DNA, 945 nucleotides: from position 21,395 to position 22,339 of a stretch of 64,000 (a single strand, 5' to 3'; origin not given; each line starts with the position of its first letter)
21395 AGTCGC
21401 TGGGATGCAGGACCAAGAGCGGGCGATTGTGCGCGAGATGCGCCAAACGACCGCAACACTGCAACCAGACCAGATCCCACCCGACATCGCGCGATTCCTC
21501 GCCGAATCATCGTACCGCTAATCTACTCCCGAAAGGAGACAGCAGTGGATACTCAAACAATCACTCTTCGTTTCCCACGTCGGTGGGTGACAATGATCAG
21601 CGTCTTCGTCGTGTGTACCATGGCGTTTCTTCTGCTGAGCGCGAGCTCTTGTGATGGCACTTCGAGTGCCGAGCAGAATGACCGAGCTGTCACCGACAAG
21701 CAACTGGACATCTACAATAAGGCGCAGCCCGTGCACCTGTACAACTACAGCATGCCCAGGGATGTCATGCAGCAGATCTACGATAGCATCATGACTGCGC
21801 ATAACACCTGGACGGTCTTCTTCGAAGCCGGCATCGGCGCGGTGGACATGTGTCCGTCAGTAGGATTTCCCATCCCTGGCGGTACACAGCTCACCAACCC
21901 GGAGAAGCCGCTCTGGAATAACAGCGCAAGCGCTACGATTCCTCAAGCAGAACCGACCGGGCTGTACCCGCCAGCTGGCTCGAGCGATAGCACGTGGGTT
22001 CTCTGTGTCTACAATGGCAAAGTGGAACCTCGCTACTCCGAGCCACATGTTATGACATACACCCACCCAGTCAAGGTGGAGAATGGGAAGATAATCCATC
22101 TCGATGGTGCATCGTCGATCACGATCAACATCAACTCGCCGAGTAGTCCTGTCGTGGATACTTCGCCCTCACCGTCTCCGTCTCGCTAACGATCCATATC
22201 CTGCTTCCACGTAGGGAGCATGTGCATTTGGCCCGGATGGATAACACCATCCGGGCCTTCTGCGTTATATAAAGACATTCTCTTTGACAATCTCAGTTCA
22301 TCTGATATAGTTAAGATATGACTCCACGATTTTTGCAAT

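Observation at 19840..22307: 2.4-kb mosaic insertion bounded by identical 28-bp direct repeats, containing a yaaA pseudo-fragment, a Crp regulator and a roughly 57% GC two-gene segment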

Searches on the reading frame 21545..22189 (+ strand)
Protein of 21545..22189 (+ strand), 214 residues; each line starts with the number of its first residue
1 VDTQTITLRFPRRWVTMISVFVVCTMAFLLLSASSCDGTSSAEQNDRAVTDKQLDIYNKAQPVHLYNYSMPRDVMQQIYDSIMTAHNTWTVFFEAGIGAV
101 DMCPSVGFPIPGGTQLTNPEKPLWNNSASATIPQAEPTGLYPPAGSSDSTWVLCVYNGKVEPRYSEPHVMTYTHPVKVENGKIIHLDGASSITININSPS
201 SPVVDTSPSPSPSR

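Call 6: search_protein_families(library=pfam, proteins=[window:21545-22189:+], max_evalue=0.01)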
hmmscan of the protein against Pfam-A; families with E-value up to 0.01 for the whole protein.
window:21545-22189:+ (214 aa): 0 families

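Call 8: find_encoding_contigs(protein=window:21545-22189:+, flank=10000, max_places=10)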
Protein window:21545-22189:+ (214 aa): no gene with exactly this product is on record in the collection.
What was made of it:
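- Tried and rejected: It found nothing (call 8).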

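Call 11: find_homologous_proteins(query=window:21545-22189:+, max_evalue=0.001)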
Query window:21545-22189:+ (214 aa): 14 proteins with E <= 0.001 among 99 candidates.
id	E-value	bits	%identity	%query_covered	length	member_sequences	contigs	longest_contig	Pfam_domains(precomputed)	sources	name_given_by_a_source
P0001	6.8e-130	449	100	93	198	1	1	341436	-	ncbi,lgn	-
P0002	3.3e-77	277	63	89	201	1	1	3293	-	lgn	-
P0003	1.5e-68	249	57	93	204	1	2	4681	-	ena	-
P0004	4.9e-61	224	55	77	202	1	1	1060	-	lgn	-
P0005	1.0e-59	220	53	87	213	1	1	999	-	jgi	jgi:hypothetical protein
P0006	2.2e-56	209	47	96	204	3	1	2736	-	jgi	jgi:hypothetical protein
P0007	1.3e-39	154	53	58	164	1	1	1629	-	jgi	jgi:hypothetical protein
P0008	1.1e-34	138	44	78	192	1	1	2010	-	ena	-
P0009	2.4e-28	117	42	72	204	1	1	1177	-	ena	-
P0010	8.2e-28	116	40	82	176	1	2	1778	-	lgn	-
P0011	1.8e-27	115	44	63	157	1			-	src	-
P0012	2.5e-23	101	35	91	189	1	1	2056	-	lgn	-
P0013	3.9e-17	81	32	83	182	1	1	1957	-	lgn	-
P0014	1.7e-8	53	29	73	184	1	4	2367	-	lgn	-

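Call 13: find_encoding_contigs(protein=P0003, flank=10000, max_places=6)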
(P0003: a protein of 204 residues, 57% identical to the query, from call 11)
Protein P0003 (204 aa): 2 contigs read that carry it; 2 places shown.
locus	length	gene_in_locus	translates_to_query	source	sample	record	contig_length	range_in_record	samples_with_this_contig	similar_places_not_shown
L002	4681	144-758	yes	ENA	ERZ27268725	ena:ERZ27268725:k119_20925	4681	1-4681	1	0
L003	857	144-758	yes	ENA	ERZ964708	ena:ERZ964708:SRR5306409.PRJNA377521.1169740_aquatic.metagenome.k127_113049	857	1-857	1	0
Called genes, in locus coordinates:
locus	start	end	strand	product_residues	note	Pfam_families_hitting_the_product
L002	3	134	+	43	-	?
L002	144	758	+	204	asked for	-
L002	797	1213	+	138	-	-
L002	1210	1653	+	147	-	-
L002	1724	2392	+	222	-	-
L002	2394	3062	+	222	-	-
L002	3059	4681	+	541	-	?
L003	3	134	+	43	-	?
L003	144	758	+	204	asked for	-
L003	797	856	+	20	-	?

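Call 14: find_encoding_contigs(protein=P0002, flank=10000, max_places=6)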
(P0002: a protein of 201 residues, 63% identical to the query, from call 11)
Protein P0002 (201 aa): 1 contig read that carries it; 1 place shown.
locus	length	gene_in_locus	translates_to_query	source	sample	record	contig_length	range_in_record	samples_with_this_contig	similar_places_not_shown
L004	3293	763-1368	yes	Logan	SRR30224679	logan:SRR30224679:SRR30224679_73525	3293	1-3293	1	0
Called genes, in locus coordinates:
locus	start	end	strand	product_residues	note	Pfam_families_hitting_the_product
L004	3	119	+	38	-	?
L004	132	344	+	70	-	-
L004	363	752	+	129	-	-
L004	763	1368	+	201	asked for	-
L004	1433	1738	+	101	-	-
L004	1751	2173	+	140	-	-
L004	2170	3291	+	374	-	?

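Call 15: find_encoding_contigs(protein=P0006, flank=10000, max_places=6)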
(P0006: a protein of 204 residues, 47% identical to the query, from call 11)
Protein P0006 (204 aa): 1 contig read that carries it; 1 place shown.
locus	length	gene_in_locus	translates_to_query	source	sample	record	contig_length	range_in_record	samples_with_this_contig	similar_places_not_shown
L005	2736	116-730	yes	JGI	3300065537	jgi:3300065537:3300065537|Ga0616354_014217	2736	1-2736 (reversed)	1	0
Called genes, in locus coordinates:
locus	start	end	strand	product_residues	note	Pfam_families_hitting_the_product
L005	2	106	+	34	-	?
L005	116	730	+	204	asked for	-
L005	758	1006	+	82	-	-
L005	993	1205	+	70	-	-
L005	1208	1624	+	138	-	-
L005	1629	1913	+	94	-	-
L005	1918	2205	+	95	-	PF04545:Sigma70_r4, PF08281:Sigma70_r4_2 (weak)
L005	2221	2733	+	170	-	-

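Call 19: find_related_loci(query=window:21545-22189:+, collection=viral_contigs, flank=10000)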
Query window:21545-22189:+ (214 aa) in viral_contigs; peptide patterns used: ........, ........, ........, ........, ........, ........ (x = any residue, [..] = any of these).
25 stretches matched a pattern, but none encodes a relative of the query by tblastn (E <= 1e-3).
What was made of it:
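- Tried and rejected: No relative found (call 19).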

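Call 20: find_encoding_contigs(protein=P0016, flank=10000)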
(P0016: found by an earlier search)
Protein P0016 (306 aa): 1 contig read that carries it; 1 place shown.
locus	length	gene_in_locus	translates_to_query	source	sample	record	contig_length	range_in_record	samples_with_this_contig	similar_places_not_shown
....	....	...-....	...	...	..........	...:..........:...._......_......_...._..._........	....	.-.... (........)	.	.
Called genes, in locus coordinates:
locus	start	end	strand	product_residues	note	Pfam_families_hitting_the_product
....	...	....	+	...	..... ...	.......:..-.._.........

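Call 21: find_encoding_contigs(protein=P0018, flank=10000)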
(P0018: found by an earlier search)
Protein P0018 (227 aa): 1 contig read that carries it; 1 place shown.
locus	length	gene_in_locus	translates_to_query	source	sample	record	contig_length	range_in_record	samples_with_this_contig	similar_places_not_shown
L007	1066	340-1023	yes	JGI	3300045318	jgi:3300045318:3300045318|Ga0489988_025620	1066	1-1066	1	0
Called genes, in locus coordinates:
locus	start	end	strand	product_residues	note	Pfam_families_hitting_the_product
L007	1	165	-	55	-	?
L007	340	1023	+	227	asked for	PF00027:cNMP_binding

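Call 31: search_protein_families(library=phrogs, proteins=[window:21545-22189:+, L004:1433-1738:+, L004:1751-2173:+, L004:2170-3291:+, L002:797-1213:+, L002:1724-2392:+, L002:2394-3062:+, L002:3059-4681:+, L005:2221-2733:+], max_evalue=0.01)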
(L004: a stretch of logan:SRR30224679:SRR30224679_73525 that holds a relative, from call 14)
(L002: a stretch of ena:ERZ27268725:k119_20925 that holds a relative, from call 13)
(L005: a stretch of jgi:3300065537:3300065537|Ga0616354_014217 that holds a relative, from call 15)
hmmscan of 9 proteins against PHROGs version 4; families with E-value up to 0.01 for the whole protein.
window:21545-22189:+ (214 aa): 1 family
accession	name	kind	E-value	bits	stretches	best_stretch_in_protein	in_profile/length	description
phrog_24725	-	unknown function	2.1e-05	25.3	1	72-171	63-169/188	-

L004:1433-1738:+ (101 aa): 0 families

L004:1751-2173:+ (140 aa): 4 families
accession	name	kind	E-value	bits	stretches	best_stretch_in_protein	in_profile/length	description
phrog_4102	-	head and packaging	4.3e-22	80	1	4-102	8-116/166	terminase small subunit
phrog_309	-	head and packaging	1.8e-07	32.4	1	4-98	131-252/319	terminase small subunit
phrog_1482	-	head and packaging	6.7e-05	23.5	1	3-72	7-77/147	terminase small subunit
phrog_4044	-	head and packaging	7.8e-05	23.2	1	10-68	23-81/180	terminase small subunit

L004:2170-3291:+ (374 aa): 5 families
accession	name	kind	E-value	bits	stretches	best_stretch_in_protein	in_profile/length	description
phrog_38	-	head and packaging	2.6e-101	341.5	1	25-373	260-618/760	terminase large subunit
phrog_4758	-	head and packaging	2.5e-64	217.9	1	32-246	19-241/243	terminase large subunit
phrog_30251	-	head and packaging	7.4e-31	108.1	1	66-340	56-340/799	terminase large subunit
phrog_5573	-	head and packaging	8.1e-29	101.8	1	231-373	10-151/250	terminase large subunit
phrog_2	-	head and packaging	0.0074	16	0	215-354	413-524/807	terminase large subunit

L002:797-1213:+ (138 aa): 0 families

L002:1724-2392:+ (222 aa): 0 families

L002:2394-3062:+ (222 aa): 0 families

L002:3059-4681:+ (541 aa): 0 families

L005:2221-2733:+ (170 aa): 0 families
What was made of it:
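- On Horizontally acquired phage gene cassette: L004 has terminase genes next to the pair (call 31).
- On L004 the pair sits directly upstream of small and large terminase genes (PHROG E 4e-22 and 3e-101, call 31).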

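Call 32: search_protein_families(library=pfam, proteins=[L004:1433-1738:+, L004:1751-2173:+, L004:2170-3291:+, L002:797-1213:+, L002:1210-1653:+, L002:1724-2392:+, L002:2394-3062:+, L002:3059-4681:+, L005:2221-2733:+, L004:132-344:+], max_evalue=0.01)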
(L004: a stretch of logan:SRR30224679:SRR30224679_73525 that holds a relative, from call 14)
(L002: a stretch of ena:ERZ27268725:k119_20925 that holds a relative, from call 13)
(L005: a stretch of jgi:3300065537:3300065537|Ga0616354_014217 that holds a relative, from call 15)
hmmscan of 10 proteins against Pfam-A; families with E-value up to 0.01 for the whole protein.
L004:1433-1738:+ (101 aa): 0 families

L004:1751-2173:+ (140 aa): 2 families
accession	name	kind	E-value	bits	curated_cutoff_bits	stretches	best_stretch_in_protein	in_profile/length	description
PF13518.12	HTH_28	-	0.004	17.6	25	1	19-48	5-34/52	Helix-turn-helix domain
PF13542.12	HTH_Tnp_ISL3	-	0.0058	16.5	27.4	0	17-47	18-47/51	Helix-turn-helix domain of transposase family ISL3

L004:2170-3291:+ (374 aa): 2 families
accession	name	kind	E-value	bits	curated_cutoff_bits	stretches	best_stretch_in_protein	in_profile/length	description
PF03237.21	Terminase_6N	-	4.6e-13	49.8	22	1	70-291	2-213/215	Terminase large subunit, T4likevirus-type, N-terminal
PF17289.8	Terminase_6C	-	0.0077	16.7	22.6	0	307-371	2-64/155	Terminase RNaseH-like domain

L002:797-1213:+ (138 aa): 0 families

L002:1210-1653:+ (147 aa): 0 families

L002:1724-2392:+ (222 aa): 0 families

L002:2394-3062:+ (222 aa): 0 families

L002:3059-4681:+ (541 aa): 0 families

L005:2221-2733:+ (170 aa): 0 families

L004:132-344:+ (70 aa): 0 families

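Call 33: search_dna_similar(query=window:21545-22189:+, collection=phages, mode=protein, max_evalue=0.001, max_rows=30)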
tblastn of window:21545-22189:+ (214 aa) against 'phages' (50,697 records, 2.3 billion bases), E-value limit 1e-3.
Records with a match: 23; places in all: 23; records where one place covers at least 80% of the query: 1.
Best place of each record, by identity: <60% 23.
By first word of the organism name: Vibrio 21; Synechococcus 2.
By host as written in the record: Vibrio harveyi BAA-1116 19; Synechococcus sp. KCZYC6 2; Vibrio hangzhouensis 1; Vibrio campbellii BB120 1.
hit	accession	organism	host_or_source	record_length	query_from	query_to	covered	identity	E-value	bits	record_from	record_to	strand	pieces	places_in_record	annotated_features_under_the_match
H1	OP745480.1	Vibrio phage vB_VhaP_PG11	Vibrio hangzhouensis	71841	6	179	81%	32.2%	6e-16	81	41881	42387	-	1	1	hypothetical protein (x2)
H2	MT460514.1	Vibrio phage AG74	Vibrio harveyi BAA-1116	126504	10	179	79%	33.0%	4e-17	85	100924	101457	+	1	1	hypothetical protein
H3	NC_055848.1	Vibrio phage AG74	Vibrio harveyi BAA-1116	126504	10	179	79%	33.0%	4e-17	85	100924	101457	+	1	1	hypothetical protein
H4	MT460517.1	Vibrio phage Athena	Vibrio harveyi BAA-1116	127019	10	179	79%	33.0%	4e-17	85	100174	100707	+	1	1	hypothetical protein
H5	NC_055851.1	Vibrio phage Athena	Vibrio harveyi BAA-1116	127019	10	179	79%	33.0%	4e-17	85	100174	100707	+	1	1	hypothetical protein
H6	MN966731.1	Vibrio phage Chazly21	Vibrio harveyi BAA-1116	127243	10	179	79%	33.0%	4e-17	85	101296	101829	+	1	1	hypothetical protein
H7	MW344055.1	Vibrio phage GRLPWR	Vibrio harveyi BAA-1116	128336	10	179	79%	33.0%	4e-17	85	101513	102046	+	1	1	167: hypothetical protein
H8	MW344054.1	Vibrio phage Gary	Vibrio harveyi BAA-1116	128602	10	179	79%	33.0%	4e-17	85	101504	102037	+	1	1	hypothetical protein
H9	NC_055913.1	Vibrio phage Gary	Vibrio harveyi BAA-1116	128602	10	179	79%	33.0%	4e-17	85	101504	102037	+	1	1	hypothetical protein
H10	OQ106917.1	Vibrio phage IW18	Vibrio harveyi BAA-1116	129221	10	179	79%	33.0%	4e-17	85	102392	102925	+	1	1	hypothetical protein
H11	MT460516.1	Vibrio phage Quinn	Vibrio harveyi BAA-1116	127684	17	179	76%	33.7%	6e-17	84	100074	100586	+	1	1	hypothetical protein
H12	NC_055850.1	Vibrio phage Quinn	Vibrio harveyi BAA-1116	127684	17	179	76%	33.7%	6e-17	84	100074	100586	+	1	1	hypothetical protein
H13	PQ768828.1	Vibrio phage Luma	Vibrio campbellii BB120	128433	17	179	76%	33.7%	6e-17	84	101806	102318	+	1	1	hypothetical protein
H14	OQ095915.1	Vibrio phage Wyman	Vibrio harveyi BAA-1116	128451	17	179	76%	33.7%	6e-17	84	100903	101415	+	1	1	hypothetical protein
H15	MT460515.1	Vibrio phage Cody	Vibrio harveyi BAA-1116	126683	17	179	76%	32.6%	2e-16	83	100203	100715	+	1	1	hypothetical protein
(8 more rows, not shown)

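Call 35: get_annotated_region(hit=H1, flank=4000)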
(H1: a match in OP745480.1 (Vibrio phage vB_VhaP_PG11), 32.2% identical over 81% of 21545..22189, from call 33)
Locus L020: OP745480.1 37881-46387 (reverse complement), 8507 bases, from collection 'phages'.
description: Vibrio phage vB_VhaP_PG11, complete genome.
organism: Vibrio phage vB_VhaP_PG11 (NCBI taxid 2996149)
taxonomy: Viruses; Duplodnaviria; Heunggongvirae; Uroviricota; Caudoviricetes; Schitoviridae
host: Vibrio hangzhouensis; source: seawater; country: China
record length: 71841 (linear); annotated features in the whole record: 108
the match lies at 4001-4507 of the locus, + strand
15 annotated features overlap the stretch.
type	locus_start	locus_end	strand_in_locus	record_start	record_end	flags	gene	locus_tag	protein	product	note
CDS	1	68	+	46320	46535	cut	-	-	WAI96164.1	hypothetical protein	-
CDS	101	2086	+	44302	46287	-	-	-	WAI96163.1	DNA-directed RNA polymerase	-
CDS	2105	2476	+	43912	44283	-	-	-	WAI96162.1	hypothetical protein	-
CDS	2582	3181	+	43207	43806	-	-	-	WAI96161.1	hypothetical protein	-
CDS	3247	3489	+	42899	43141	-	-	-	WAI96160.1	homeodomain-like protein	-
CDS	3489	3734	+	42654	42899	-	-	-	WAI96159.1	hypothetical protein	-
CDS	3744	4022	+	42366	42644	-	-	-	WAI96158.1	hypothetical protein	-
CDS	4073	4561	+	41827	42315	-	-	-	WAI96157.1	hypothetical protein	-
CDS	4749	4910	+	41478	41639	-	-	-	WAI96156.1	hypothetical protein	-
CDS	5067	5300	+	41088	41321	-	-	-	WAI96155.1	hypothetical protein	-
CDS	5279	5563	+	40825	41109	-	-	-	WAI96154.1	hypothetical protein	-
CDS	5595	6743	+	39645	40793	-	-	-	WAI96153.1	AAA family ATPase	-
CDS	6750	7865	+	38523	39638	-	-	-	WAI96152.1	metallopeptidase domain protein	-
CDS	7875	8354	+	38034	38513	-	-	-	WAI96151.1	hypothetical protein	-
CDS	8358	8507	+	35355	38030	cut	-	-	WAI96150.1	DNA-directed DNA polymerase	-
